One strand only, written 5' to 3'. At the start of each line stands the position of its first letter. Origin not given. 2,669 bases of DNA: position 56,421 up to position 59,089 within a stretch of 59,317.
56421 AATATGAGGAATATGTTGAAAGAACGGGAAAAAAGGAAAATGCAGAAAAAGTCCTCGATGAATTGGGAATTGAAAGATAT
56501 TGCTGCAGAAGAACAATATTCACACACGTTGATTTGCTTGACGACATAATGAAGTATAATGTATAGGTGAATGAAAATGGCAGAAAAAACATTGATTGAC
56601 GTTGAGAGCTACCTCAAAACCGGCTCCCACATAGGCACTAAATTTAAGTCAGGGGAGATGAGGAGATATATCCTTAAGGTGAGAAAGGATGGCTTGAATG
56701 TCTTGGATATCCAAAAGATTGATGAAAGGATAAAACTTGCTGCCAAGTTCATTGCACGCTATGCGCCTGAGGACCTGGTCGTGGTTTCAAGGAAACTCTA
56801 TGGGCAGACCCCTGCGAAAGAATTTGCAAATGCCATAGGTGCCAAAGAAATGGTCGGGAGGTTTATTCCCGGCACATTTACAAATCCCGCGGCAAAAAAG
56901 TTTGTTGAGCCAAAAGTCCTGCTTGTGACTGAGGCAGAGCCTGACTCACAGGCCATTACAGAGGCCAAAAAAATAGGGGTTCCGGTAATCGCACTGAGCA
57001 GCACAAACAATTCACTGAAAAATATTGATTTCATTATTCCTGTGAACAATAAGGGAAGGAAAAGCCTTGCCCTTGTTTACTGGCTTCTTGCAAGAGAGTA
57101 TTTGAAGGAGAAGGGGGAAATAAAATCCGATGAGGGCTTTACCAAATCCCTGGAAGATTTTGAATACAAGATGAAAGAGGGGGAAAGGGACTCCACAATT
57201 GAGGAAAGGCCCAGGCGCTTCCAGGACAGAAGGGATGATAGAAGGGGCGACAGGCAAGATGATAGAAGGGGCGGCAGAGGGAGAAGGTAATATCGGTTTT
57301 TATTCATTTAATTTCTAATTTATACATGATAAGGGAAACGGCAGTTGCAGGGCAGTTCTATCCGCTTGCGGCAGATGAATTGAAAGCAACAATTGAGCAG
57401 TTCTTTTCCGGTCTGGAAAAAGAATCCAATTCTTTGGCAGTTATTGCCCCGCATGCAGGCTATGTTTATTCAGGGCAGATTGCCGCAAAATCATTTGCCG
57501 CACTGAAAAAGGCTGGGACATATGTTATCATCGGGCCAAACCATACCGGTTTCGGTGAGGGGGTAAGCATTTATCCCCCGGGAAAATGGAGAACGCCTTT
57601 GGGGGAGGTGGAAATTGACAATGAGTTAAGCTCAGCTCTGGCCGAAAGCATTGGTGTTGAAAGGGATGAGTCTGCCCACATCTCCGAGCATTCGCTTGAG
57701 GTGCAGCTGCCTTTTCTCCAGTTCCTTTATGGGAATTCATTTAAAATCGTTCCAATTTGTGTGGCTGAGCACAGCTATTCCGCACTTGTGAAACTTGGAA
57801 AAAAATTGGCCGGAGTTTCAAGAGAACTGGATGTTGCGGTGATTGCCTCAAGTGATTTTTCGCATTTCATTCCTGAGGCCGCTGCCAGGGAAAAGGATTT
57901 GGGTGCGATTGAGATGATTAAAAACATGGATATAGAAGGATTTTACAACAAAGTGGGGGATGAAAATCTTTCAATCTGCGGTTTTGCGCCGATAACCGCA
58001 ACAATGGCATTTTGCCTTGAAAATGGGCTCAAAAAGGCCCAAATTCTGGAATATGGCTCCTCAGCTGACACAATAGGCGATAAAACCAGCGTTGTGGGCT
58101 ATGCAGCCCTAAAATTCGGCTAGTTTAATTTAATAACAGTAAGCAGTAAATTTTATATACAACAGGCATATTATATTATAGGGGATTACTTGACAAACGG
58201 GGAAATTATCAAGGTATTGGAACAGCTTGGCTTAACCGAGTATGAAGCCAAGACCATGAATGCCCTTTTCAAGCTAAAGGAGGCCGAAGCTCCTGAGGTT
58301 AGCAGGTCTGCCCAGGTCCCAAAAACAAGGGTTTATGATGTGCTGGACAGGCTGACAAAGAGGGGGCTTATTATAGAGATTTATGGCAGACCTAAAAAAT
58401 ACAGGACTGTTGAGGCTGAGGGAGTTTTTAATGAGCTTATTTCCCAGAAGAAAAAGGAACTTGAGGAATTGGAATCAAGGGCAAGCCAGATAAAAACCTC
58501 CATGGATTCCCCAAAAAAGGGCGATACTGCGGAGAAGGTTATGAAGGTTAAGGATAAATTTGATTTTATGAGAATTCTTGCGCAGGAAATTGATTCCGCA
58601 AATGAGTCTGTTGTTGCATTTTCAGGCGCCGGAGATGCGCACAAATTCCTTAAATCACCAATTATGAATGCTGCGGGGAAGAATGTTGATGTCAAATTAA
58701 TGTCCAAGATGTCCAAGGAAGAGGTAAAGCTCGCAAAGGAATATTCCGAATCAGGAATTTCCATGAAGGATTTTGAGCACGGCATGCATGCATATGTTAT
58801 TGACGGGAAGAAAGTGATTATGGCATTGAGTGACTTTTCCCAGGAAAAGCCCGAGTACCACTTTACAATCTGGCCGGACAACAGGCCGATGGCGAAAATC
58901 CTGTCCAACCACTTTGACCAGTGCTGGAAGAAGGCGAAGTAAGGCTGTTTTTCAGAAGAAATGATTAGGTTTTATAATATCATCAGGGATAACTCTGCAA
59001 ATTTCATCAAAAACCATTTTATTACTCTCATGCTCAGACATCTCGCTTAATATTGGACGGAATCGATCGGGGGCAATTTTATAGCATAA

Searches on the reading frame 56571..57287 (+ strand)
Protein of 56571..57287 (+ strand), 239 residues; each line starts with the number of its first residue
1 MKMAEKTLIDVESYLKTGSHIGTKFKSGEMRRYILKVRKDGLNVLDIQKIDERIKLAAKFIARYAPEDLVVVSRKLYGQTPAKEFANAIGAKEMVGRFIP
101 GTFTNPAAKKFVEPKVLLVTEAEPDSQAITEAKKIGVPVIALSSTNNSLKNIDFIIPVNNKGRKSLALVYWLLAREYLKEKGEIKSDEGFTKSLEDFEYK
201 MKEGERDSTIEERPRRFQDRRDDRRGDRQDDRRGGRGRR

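Call 21: search_protein_families(library=pfam, proteins=[window:56571-57287:+], max_evalue=0.001)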
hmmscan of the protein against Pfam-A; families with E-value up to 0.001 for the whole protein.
window:56571-57287:+ (239 aa): 1 family
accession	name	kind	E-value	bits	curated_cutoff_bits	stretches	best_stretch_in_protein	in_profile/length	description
PF00318.25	Ribosomal_S2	-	2.8e-19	69.7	26.1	2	113-175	149-211/216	Ribosomal protein S2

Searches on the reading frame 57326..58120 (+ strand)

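Call 21: search_protein_families(library=pfam, proteins=[window:57326-58120:+], max_evalue=0.001)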
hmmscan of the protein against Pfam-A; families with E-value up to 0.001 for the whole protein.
window:57326-58120:+ (265 aa): 1 family
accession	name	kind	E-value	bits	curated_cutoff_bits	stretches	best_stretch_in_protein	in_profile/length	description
PF01875.22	Memo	-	3.3e-76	256.5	27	1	5-262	2-268/269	Memo-like protein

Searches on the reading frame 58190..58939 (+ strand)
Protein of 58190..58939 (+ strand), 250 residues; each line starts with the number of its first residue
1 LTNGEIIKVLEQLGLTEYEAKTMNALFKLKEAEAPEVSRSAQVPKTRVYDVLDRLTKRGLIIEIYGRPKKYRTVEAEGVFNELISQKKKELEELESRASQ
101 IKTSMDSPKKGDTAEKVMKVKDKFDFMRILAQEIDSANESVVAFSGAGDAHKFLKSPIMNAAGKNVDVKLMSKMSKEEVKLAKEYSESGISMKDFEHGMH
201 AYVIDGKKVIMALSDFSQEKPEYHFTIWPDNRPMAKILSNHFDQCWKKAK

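Call 21: search_protein_families(library=pfam, proteins=[window:58190-58939:+], max_evalue=0.001)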
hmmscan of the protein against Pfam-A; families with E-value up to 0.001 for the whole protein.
window:58190-58939:+ (250 aa): 1 family
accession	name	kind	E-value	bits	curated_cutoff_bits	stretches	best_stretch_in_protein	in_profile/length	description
PF01978.25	TrmB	-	8.1e-19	67.7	25.6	1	10-77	1-68/68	Sugar-specific transcriptional regulator TrmB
